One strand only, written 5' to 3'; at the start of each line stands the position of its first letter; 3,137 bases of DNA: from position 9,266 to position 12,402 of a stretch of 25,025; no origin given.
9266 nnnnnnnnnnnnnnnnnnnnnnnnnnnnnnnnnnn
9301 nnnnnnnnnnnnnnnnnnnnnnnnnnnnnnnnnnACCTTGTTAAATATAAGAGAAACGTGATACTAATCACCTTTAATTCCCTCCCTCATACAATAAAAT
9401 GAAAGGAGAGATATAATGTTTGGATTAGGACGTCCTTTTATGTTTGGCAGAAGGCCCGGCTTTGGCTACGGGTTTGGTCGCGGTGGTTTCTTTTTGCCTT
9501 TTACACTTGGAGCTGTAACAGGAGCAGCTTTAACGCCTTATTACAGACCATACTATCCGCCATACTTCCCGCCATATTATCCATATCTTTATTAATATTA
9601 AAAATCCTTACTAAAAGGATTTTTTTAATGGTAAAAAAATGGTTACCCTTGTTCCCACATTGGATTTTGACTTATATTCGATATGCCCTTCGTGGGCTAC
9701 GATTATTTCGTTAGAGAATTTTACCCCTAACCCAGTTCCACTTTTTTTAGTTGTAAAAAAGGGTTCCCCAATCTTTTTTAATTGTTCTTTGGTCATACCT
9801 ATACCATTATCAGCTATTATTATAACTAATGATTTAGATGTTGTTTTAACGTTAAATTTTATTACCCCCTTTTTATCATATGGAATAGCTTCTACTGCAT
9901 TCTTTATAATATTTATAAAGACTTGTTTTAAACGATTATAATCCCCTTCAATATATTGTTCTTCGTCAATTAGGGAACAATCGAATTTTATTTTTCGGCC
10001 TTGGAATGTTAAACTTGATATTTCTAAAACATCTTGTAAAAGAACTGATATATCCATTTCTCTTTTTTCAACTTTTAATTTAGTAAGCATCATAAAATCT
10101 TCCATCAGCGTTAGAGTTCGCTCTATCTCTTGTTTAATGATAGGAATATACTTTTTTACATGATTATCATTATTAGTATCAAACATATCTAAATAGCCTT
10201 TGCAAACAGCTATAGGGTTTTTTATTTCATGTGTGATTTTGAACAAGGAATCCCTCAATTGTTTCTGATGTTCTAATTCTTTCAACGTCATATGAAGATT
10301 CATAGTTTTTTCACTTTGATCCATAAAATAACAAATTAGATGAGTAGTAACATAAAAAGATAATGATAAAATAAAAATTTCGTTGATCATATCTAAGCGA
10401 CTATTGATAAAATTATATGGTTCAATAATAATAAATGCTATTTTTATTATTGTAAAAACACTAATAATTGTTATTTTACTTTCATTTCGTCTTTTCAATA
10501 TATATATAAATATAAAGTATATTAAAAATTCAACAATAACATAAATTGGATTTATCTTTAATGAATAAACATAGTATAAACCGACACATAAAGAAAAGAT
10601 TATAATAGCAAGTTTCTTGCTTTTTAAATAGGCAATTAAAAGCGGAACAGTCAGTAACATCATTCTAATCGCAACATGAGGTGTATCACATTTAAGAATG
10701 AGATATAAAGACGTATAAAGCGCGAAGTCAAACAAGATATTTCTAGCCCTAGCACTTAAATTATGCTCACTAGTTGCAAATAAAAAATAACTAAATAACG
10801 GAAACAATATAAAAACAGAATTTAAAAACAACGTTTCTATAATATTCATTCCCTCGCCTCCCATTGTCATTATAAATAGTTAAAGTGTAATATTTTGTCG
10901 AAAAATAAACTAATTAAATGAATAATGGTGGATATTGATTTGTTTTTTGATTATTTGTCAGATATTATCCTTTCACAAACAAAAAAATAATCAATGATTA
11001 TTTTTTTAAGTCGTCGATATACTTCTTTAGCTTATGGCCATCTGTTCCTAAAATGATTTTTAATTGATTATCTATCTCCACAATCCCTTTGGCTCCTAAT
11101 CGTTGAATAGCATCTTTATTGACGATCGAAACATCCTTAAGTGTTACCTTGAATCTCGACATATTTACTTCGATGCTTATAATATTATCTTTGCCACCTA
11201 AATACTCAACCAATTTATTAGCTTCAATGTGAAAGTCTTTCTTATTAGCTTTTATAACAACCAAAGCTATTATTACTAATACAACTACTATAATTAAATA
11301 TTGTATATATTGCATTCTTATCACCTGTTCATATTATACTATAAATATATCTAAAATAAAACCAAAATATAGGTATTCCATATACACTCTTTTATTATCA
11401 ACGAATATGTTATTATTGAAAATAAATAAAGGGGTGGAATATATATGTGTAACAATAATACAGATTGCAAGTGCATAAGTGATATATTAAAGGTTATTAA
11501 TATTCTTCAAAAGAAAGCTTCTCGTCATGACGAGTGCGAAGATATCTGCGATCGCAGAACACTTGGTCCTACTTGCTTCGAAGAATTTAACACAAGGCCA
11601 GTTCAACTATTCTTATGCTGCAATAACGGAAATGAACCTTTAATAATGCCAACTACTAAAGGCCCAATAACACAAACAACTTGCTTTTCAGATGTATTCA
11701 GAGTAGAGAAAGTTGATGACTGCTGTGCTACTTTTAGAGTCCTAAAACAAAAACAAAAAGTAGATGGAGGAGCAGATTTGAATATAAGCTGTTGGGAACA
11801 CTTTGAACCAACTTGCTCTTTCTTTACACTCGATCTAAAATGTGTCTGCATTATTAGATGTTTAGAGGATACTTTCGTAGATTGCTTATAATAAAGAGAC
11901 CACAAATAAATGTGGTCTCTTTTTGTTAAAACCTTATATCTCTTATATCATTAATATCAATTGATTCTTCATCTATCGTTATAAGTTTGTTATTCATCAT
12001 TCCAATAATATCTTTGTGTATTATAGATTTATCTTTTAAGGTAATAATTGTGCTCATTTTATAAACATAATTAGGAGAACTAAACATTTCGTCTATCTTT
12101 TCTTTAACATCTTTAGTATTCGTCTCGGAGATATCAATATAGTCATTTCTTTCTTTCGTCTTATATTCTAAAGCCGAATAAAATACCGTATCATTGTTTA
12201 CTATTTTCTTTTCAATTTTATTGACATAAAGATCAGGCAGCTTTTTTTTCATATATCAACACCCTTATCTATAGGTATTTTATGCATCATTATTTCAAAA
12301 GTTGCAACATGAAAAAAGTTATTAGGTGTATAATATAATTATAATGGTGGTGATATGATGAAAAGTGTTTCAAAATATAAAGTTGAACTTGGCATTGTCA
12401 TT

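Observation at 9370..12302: Compact Bacillus-type sporulation cluster with a coherent mother-cell regulatory signature in a gene-reduced genome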

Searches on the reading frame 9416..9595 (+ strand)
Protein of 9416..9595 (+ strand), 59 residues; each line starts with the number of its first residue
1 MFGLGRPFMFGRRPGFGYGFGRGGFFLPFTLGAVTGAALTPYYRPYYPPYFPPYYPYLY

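Call 4: search_protein_families(library=pfam, proteins=[window:9416-9595:+], max_evalue=0.01)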
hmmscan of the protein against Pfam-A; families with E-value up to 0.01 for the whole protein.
window:9416-9595:+ (59 aa): 0 families

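Call 5: search_protein_families(library=ncbifam, proteins=[window:9416-9595:+], max_evalue=0.01)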
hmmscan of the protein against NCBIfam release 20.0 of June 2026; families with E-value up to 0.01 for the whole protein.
window:9416-9595:+ (59 aa): 0 families

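Call 44: find_homologous_proteins(query=window:9416-9592:+, max_evalue=0.001)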
Query window:9416-9592:+ (59 aa): 1 proteins with E <= 0.001 among 2 candidates.
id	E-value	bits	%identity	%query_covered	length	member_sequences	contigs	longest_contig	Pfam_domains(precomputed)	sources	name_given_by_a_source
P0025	1.2e-8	53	81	27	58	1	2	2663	-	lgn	-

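Call 46: search_protein_families(library=pfam, proteins=[window:9416-9592:+], max_evalue=5)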
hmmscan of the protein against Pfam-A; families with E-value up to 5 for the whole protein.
window:9416-9592:+ (59 aa): 0 families

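Call 92: search_protein_families(library=ncbifam, proteins=[window:9416-9592:+], max_evalue=1)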
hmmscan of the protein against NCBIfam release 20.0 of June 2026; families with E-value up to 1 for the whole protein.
window:9416-9592:+ (59 aa): 0 families

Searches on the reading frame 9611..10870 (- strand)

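Call 4: search_protein_families(library=pfam, proteins=[window:9611-10870:-], max_evalue=0.01)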
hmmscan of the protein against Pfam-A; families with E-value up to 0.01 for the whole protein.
window:9611-10870:- (419 aa): 4 families
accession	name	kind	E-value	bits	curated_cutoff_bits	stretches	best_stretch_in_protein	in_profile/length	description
PF02518.31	HATPase_c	-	7.7e-25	87.9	26.4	1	309-416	1-110/111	Histidine kinase-, DNA gyrase B-, and HSP90-like ATPase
PF00512.31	HisKA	-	1.4e-09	38.3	26.9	1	212-265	9-63/66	His Kinase A (phospho-acceptor) domain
PF14501.12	HATPase_c_5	-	1.1e-05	25.7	22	1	315-404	7-93/102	GHKL domain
PF13589.12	HATPase_c_3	-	0.00095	19.6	25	1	314-376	3-61/137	Histidine kinase-, DNA gyrase B-, and HSP90-like ATPase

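Call 5: search_protein_families(library=ncbifam, proteins=[window:9611-10870:-], max_evalue=0.01)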
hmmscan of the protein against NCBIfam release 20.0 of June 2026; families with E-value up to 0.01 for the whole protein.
window:9611-10870:- (419 aa): 74 families (the best 25 are shown)
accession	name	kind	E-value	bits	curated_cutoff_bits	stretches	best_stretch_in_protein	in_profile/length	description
NF008468.0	PRK11360.1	equivalog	1e-49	169.5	646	1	212-417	403-610/616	two-component system sensor histidine kinase AtoS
NF007688.0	PRK10364.1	equivalog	2.3e-38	132.1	479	1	160-416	192-452/460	two-component system sensor histidine kinase ZraS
NF046044.1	PnpS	equivalog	3.3e-34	118.5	400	1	194-414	158-390/390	two-component system histidine kinase PnpS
NF033092.0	HK_WalK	equivalog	2.7e-33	115.4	725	1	203-415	370-594/594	cell wall metabolism sensor histidine kinase WalK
NF053867.1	SprKinKinDBac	equivalog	7.9e-32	110.3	775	1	212-417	293-499/500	sporulation kinase KinD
NF010411.0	PRK13837.1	equivalog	2.4e-31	108.6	647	1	212-417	457-677/828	two-component system VirA-like sensor kinase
TIGR02966.1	phoR_proteo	equivalog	1.3e-30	106.6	334.2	1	196-411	104-331/333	phosphate regulon sensor histidine kinase PhoR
NF008312.0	PRK11100.1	equivalog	2.7e-26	92.4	356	1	192-416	243-475/477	two-component system sensor histidine kinase CreC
NF007837.0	PRK10549.1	equivalog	4e-25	88.4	603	1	197-418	231-461/466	envelope stress sensor histidine kinase BaeS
NF012163.2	BaeS_SmeS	equivalog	8.9e-25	87.5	500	1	200-414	235-457/457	sensor histidine kinase efflux regulator BaeS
TIGR02956.1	TMAO_torS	equivalog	2e-24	85.8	676.5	1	212-418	471-685/967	TMAO reductase system sensor histidine kinase/response regulator TorS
NF047497.1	HK_LIC_12097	equivalog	3e-24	85.4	500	1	212-415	157-366/367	LIC_12097 family sensor histidine kinase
NF038297.2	hybrid_HK_HrmK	equivalog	1e-23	83.9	725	1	187-417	216-459/607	hybrid histidine kinase/response regulator HrmK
TIGR02916.1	PEP_his_kin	equivalog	1.4e-23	83.4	300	1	212-414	482-679/679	XrtA/PEP-CTERM system histidine kinase PrsK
NF033091.0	HK_VanS_ACDEFG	equivalog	5.3e-23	81.5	400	1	203-413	72-292/293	vancomycin resistance histidine kinase VanS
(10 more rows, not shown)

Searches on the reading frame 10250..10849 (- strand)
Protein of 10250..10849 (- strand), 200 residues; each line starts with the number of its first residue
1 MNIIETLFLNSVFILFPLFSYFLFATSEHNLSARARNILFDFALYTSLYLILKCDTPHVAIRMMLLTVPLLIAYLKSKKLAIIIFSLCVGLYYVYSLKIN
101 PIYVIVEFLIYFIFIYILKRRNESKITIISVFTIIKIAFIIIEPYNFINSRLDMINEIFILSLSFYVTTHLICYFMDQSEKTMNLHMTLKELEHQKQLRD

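Call 46: search_protein_families(library=pfam, proteins=[window:10271-10849:-], max_evalue=5)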
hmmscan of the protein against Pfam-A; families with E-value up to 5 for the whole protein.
window:10271-10849:- (193 aa): 1 family
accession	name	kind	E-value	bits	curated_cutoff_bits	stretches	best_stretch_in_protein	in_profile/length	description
PF05230.16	MASE2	-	0.064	13.7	25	1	12-52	37-77/89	MASE2 domain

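Call 92: search_protein_families(library=ncbifam, proteins=[window:10250-10849:-], max_evalue=1)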
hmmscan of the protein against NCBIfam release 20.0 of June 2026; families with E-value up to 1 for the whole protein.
window:10250-10849:- (200 aa): 0 families

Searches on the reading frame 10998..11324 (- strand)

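Call 4: search_protein_families(library=pfam, proteins=[window:10998-11324:-], max_evalue=0.01)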
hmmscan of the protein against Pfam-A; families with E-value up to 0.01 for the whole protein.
window:10998-11324:- (108 aa): 1 family
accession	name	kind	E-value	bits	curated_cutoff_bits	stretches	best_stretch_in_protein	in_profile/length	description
PF00367.25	PTS_EIIB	-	6.6e-10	38.7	27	1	37-69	2-34/34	phosphotransferase system, EIIB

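Call 5: search_protein_families(library=ncbifam, proteins=[window:10998-11324:-], max_evalue=0.01)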
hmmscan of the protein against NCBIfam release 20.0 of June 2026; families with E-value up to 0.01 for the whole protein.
window:10998-11324:- (108 aa): 18 families
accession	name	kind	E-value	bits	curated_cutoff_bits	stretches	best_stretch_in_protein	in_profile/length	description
NF008301.0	PRK11089.1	equivalog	5.1e-13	48.5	647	1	32-105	399-472/477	PTS glucose transporter subunit IIBC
TIGR02002.1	PTS-II-BC-glcB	equivalog_domain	9.7e-13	47.6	591.8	1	35-106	428-499/502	glucose-specific PTS transporter subunit IIBC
TIGR01998.1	PTS-II-BC-nag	equivalog_domain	1.1e-12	47.5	553.2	1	27-97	398-468/475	N-acetylglucosamine-specific PTS transporter subunit IIBC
TIGR02004.1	PTS-IIBC-malX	hypoth_equivalog_domain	2.2e-10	39.7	632.2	1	26-104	435-514/517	maltose/glucose-specific PTS transporter subunit IIBC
NF007509.0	PRK10110.1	subfamily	5e-10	38.4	665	1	30-106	447-524/530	PTS maltose transporter subunit IICB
NF011497.0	PRK14905.1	equivalog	2.4e-09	37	485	1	9-95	253-340/357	triosephosphate isomerase/PTS system glucose/sucrose-specific transporter subunit IIB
NF007152.0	PRK09586.1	equivalog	3.5e-09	36.4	516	1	36-95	11-71/477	PTS N-acetylmuramic acid transporter subunit IIBC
TIGR02003.1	PTS-II-BC-unk1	hypoth_equivalog_domain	1.7e-08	33.5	649.85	1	29-106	466-544/547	PTS transporter subunit IIBC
TIGR00826.1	EIIB_glc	domain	2e-08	34.5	45.75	1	34-93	29-88/88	glucose PTS transporter subunit EIIB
TIGR01996.1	PTS-II-BC-sucr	equivalog_domain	5e-08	32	559.3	1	34-94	5-66/461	sucrose-specific PTS transporter subunit IIBC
NF007311.0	PRK09796.1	equivalog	5.5e-08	31.8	722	1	29-95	3-70/485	PTS cellobiose/arbutin/salicin transporter subunit IIBC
NF007608.0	PRK10255.1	equivalog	1.7e-07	30.1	1010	1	35-98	393-457/648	PTS N-acetyl glucosamine transporter subunit IIABC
TIGR02005.1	PTS-IIBC-alpha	subfamily_domain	2e-07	29.7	607.3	1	32-106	448-523/524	alpha-glucoside-specific PTS transporter subunit IIBC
NF007255.0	PRK09702.1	equivalog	3.1e-07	30.2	321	1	28-106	67-145/161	PTS sugar transporter subunit IIB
TIGR01992.1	PTS-IIBC-Tre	equivalog_domain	4.5e-07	29.1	591.95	1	34-99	3-69/463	PTS system trehalose-specific EIIBC component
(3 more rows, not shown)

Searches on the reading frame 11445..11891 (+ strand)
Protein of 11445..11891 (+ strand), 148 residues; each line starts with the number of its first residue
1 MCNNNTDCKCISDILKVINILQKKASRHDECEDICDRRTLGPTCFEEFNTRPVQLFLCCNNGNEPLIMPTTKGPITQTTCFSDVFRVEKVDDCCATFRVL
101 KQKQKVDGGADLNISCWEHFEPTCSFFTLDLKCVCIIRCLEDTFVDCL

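Call 4: search_protein_families(library=pfam, proteins=[window:11445-11891:+], max_evalue=0.01)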
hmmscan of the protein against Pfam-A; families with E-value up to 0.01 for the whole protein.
window:11445-11891:+ (148 aa): 1 family
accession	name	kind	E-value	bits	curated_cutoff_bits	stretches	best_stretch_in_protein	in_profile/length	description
PF10612.14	Spore-coat_CotZ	-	1.1e-13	52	24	1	6-142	8-159/159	Spore coat protein Z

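Call 5: search_protein_families(library=ncbifam, proteins=[window:11445-11891:+], max_evalue=0.01)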
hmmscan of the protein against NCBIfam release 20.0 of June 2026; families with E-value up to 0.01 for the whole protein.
window:11445-11891:+ (148 aa): 0 families

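Call 17: find_related_loci(query=window:11445-11888:+, collection=genome_contigs, flank=4000)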
Query window:11445-11888:+ (148 aa) in genome_contigs; peptide patterns used: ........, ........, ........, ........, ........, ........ (x = any residue, [..] = any of these).
30 stretches matched a pattern; 11 encode a relative of the query (tblastn E <= 1e-3); 11 distinct loci.
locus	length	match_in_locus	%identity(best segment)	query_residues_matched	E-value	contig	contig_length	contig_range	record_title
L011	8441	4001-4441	70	1-148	8e-60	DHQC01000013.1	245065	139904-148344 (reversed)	MAG TPA_asm: Bacillales bacterium UBA5348 UBA5348_contig_417, whole genome shotgun sequence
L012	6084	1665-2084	59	1-146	2e-44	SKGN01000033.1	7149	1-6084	MAG: Bacilli bacterium isolate CSBr16_146 CSBr16-15121, whole genome shotgun sequence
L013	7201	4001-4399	44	1-146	5e-30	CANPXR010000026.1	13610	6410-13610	MAG: uncultured Bacilli bacterium isolate Lapin-004__bin62 genome assembly, contig: Lapin-004__NODE_6003_length_13610_co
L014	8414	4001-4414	42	1-148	6e-23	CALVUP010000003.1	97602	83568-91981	MAG: uncultured Bacilli bacterium isolate BRZ_NL__bin59 genome assembly, contig: BRZ_NL__NODE_274_length_97602_cov_6.112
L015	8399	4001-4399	42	9-148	1e-21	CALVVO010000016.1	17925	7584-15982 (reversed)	MAG: uncultured Bacilli bacterium isolate BRZ_DA__bin2 genome assembly, contig: BRZ_DA__NODE_3530_length_17925_cov_6.347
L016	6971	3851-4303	42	1-148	1e-21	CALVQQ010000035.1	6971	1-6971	MAG: uncultured Bacilli bacterium isolate BRZ_BP__bin85 genome assembly, contig: BRZ_BP__NODE_10877_length_6971_cov_9.55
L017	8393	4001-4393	43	11-148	1e-20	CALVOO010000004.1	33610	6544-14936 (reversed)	MAG: uncultured Bacilli bacterium isolate BRZ_EB__bin80 genome assembly, contig: BRZ_EB__NODE_1222_length_33610_cov_4.94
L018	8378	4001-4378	37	5-146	4e-20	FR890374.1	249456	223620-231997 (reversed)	Clostridium sp. CAG:417 genomic scaffold, scf21, whole genome shotgun sequence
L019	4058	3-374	42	18-148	1e-17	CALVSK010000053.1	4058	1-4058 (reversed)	MAG: uncultured Bacilli bacterium isolate BRZ_CV__bin17 genome assembly, contig: BRZ_CV__NODE_27805_length_4058_cov_11.7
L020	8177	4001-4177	46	82-148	2e-13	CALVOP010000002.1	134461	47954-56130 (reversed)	MAG: uncultured Bacilli bacterium isolate BRZ_EP__bin79 genome assembly, contig: BRZ_EP__NODE_228_length_134461_cov_14.3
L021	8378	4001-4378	34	1-140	4e-13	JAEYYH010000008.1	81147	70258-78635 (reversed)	MAG: Bacillota bacterium isolate OH_CBlB_40 k127_1596514, whole genome shotgun sequence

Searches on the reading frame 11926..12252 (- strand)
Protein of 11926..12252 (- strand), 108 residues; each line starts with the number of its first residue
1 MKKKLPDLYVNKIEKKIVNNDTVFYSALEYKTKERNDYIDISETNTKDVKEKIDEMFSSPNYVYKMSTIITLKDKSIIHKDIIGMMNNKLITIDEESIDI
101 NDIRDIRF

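Call 4: search_protein_families(library=pfam, proteins=[window:11926-12252:-], max_evalue=0.01)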
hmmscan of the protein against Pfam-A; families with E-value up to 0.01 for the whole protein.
window:11926-12252:- (108 aa): 0 families

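Call 5: search_protein_families(library=ncbifam, proteins=[window:11926-12252:-], max_evalue=0.01)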
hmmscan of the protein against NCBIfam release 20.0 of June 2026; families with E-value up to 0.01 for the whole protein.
window:11926-12252:- (108 aa): 0 families

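Call 42: find_homologous_proteins(query=window:11929-12252:-, max_evalue=0.001)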
Query window:11929-12252:- (108 aa): 24 proteins with E <= 0.001 among 52 candidates.
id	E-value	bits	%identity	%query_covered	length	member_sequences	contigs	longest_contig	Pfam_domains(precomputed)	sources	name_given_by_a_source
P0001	1.4e-59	216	100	100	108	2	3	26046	-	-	-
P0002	2.8e-39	151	71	89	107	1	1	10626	-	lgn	-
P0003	3.6e-33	132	65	100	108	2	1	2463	-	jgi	jgi:hypothetical protein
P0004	1.3e-32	130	67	100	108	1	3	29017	-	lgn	-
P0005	4.2e-32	128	63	100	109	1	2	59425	-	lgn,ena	-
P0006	2.2e-30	123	60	83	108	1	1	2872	-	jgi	jgi:hypothetical protein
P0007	1.3e-29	120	60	100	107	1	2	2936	-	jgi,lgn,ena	-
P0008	1.3e-28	117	57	83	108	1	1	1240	-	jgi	jgi:hypothetical protein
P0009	3.6e-27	112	61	100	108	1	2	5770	-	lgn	-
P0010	7.6e-27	111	58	100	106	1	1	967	-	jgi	-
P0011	1.7e-26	110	54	100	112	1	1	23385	-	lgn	-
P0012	1.2e-25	107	55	100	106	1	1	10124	-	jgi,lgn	jgi:superoxide dismutase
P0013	5.2e-25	105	55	100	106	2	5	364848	-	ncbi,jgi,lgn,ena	-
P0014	6.5e-21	92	50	100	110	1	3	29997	-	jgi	jgi:hypothetical protein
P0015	1.1e-19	88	51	100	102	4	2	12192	-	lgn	-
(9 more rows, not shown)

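Call 46: search_protein_families(library=pfam, proteins=[window:11929-12252:-], max_evalue=5)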
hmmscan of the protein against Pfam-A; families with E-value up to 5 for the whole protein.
window:11929-12252:- (108 aa): 1 family
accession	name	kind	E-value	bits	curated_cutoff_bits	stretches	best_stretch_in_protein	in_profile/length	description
PF12630.12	Pox_polyA_pol_N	-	0.026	15.3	27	1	10-72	29-88/108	Poxvirus poly(A) polymerase N-terminal domain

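Call 60: predict_structure(alignment_id=A6)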
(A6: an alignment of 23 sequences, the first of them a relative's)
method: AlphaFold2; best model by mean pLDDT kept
length: 108 residues; sequences in the alignment: 23
mean_pLDDT: 73.4   pTM: 0.47
mean pLDDT of the five models: 73.4, 71.8, 71.7, 71.4, 70.7
residues with pLDDT >= 90: 22; 70-90: 39; 50-70: 32; < 50: 15
segments of 3 or more residues with pLDDT < 50: 32-45
pLDDT, mean of each block of 10 residues (from residue 1): 58 57 58 45 59 88 87 91 90 88 89
secondary structure, 60 per line:
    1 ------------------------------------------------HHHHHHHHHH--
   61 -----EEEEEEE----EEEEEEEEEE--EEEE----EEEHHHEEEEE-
elements in order: H49-58 E66-72 E77-86 E89-92 E97-99 E103-107

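Call 64: fold_search(model_id=the predicted structure, library=pdb)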
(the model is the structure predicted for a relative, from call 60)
No match with E <= 0.001 here; weaker rows may still be real.
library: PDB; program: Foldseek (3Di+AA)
matches with E <= 10: 500; with E <= 0.001: 0
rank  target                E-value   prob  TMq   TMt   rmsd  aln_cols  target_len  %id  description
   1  5dy9_C                2.1e-02  1.00  0.36  0.66   5.0        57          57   14  Y68T Hfq from Methanococcus jannaschii in complex with AMP (released 2016-09-28)
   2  4x9c_D                2.4e-02  1.00  0.36  0.62   5.1        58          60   16  1.4A crystal structure of Hfq from Methanococcus jannaschii (released 2014-12-24)
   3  4x9d_D                2.9e-02  1.00  0.36  0.64   4.8        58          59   14  High-resolution structure of Hfq from Methanococcus jannaschii in complex with UMP (released 2015-12-23)
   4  5dy9_A                3.1e-02  1.00  0.36  0.67   2.7        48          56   12  Y68T Hfq from Methanococcus jannaschii in complex with AMP (released 2016-09-28)
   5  5dy9_B                3.3e-02  1.00  0.36  0.64   5.5        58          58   16  Y68T Hfq from Methanococcus jannaschii in complex with AMP (released 2016-09-28)
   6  2qtx_D                3.7e-02  1.00  0.34  0.63   2.5        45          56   13  Crystal structure of an Hfq-like protein from Methanococcus jannaschii (released 2007-11-06)
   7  2qtx_B                4.2e-02  1.00  0.36  0.64   5.5        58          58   16  Crystal structure of an Hfq-like protein from Methanococcus jannaschii (released 2007-11-06)
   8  5dy9_I                4.5e-02  1.00  0.36  0.64   5.1        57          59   14  Y68T Hfq from Methanococcus jannaschii in complex with AMP (released 2016-09-28)
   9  5dy9_E                5.1e-02  1.00  0.36  0.63   5.3        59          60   14  Y68T Hfq from Methanococcus jannaschii in complex with AMP (released 2016-09-28)
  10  6aso_D                7.1e-02  1.00  0.37  0.64   2.5        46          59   22  Structure of yeast U6 snRNP with 3'-phosphate terminated U6 RNA (released 2018-05-09)
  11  4n0a_D                7.5e-02  0.97  0.34  0.43   6.3        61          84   15  Crystal structure of Lsm2-3-Pat1C complex from Saccharomyces cerevisiae (released 2013-12-04)
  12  4m75_N                8.6e-02  0.99  0.33  0.43   4.8        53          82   19  Crystal structure of Lsm1-7 complex (released 2013-10-23)
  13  3fif_H                9.7e-02  0.98  0.31  0.57   3.8        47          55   17  Crystal structure of the ygdR protein from E.coli. Northeast Structural Genomics target ER382A. (released 2009-01-06)
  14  4f7u_A                1.0e-01  0.97  0.32  0.41   5.4        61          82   20  The 6S snRNP assembly intermediate (released 2013-01-30)
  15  6gwk_F                1.0e-01  0.96  0.35  0.52   5.1        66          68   14  The crystal structure of Hfq from Caulobacter crescentus (released 2019-05-22)
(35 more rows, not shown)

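Call 65: search_protein_families(library=pfam, alignment_id=A6, max_evalue=1)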
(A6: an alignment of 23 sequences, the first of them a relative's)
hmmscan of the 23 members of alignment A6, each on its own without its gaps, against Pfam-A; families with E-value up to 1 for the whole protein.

A. member 1, P0001 (108 aa): 1 family
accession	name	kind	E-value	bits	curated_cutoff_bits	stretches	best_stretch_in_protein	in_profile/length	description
PF12630.12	Pox_polyA_pol_N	-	0.026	15.3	27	1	10-72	29-88/108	Poxvirus poly(A) polymerase N-terminal domain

B. families by the number of members that match (of 23 scanned): 23 families
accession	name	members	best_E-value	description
PF14153.11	Spore_coat_CotO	6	0.039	Spore coat protein CotO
PF20070.4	DUF6466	3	0.0027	Family of unknown function (DUF6466)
PF19063.5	DUF5759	2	0.034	Family of unknown function (DUF5759)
PF09177.16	STX6_10_61_N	1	0.003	Syntaxin 6/10/61, N-terminal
PF13879.11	Hmw_CFAP97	1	0.0049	Hemingway/CFA97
PF25307.1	SEA_Gpr126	1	0.013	SEA domain of adhesion GPCR Gpr126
PF00176.29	SNF2-rel_dom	1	0.014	SNF2-related domain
PF24582.1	DUF7609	1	0.014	Domain of unknown function (DUF7609)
PF12630.12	Pox_polyA_pol_N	1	0.026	Poxvirus poly(A) polymerase N-terminal domain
PF07775.16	PaRep2b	1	0.031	PaRep2b protein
PF19218.5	CoV_NSP3_C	1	0.032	Coronavirus replicase NSP3, C-terminal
PF03801.18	Ndc80_HEC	1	0.032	HEC/Ndc80p family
PF06984.18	MRP-L47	1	0.045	Mitochondrial 39-S ribosomal protein L47 (MRP-L47)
PF11186.13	DUF2972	1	0.06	Protein of unknown function (DUF2972)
PF05631.20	MFS_5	1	0.094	Sugar-tranasporters, 12 TM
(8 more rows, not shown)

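Call 92: search_protein_families(library=ncbifam, proteins=[window:11929-12252:-], max_evalue=1)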
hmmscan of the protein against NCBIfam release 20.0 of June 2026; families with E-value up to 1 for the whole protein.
window:11929-12252:- (108 aa): 0 families

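Call 102: search_protein_representatives(alignment_id=A6)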
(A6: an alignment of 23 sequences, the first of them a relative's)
Query: 23 sequences, 109 profile positions. Proteins with E-value up to 0.001 (for the whole library): 641; up to 1e-10: 362; up to 1e-30: 1. The best 150 are listed.
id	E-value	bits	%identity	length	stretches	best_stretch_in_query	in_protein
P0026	8.1e-32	126.0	-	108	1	1-109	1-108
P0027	1.8e-30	121.6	-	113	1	1-108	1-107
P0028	7.4e-30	119.7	-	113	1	1-109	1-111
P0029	3.9e-29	117.4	-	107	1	1-109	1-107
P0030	8.0e-29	116.3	-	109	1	1-108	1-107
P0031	1.4e-28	115.6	-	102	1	1-108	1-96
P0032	2.1e-28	115.0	-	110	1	1-108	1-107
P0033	4.2e-28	114.0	-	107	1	1-108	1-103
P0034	5.6e-28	113.6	-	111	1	1-108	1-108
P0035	1.3e-27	112.4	-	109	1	1-109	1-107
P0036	1.8e-27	112.0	-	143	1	1-108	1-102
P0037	3.8e-27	110.9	-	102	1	1-109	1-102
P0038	4.0e-27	110.9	-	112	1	1-107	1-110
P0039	4.2e-27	110.8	-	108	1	1-107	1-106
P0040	4.9e-27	110.6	-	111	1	1-107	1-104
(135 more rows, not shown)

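Call 104: search_protein_families(library=pfam, alignment_id=A8, max_evalue=0.01)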
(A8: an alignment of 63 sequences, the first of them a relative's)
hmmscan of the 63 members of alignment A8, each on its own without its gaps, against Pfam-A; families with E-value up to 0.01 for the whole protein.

A. member 1, P0001 (108 aa): 0 families

B. families by the number of members that match (of 63 scanned): 8 families
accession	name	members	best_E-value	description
PF14153.11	Spore_coat_CotO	11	9.2e-06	Spore coat protein CotO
PF10878.14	DUF2672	1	0.0022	Protein of unknown function (DUF2672)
PF11094.13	UL11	1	0.0034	Membrane-associated tegument protein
PF07774.18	EMC1_C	1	0.0035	ER membrane protein complex subunit 1, C-terminal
PF01959.21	DHQS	1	0.0063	3-dehydroquinate synthase II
PF17298.7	DUF5349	1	0.0078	Family of unknown function (DUF5349)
PF09638.15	Ph1570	1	0.0079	Ph1570 protein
PF09773.14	Meckelin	1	0.0095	Meckelin (Transmembrane protein 67)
